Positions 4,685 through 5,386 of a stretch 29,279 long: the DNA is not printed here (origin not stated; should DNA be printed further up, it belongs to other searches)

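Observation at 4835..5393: AT-rich island before gene A containing two convergent ORFs that overlap by about 150 bp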

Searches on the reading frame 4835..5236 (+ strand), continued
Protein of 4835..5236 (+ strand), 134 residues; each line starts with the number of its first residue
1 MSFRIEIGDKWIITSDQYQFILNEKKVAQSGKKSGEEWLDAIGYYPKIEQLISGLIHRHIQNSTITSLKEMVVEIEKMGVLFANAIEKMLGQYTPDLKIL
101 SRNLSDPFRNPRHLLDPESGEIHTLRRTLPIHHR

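Call 83: predict_structure(alignment_id=A6)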
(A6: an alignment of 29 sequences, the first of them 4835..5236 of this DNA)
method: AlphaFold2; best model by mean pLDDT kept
length: 134 residues; sequences in the alignment: 29
mean_pLDDT: 52.7   pTM: 0.28
mean pLDDT of the five models: 52.7, 48.2, 47.2, 46.1, 44.5
residues with pLDDT >= 90: 0; 70-90: 12; 50-70: 63; < 50: 59
segments of 3 or more residues with pLDDT < 50: 1-11, 43-47, 93-134
pLDDT, mean of each block of 10 residues (from residue 1): 45 61 67 58 50 60 61 69 67 41 37 39 37 35
secondary structure, 60 per line:
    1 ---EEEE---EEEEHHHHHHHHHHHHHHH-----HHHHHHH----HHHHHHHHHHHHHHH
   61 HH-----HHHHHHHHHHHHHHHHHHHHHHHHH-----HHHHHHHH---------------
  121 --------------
elements in order: E4-7 E11-14 H15-29 H35-41 H46-62 H68-92 H98-105
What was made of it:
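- The tail is predicted disordered, although from a shallow alignment (call 83).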
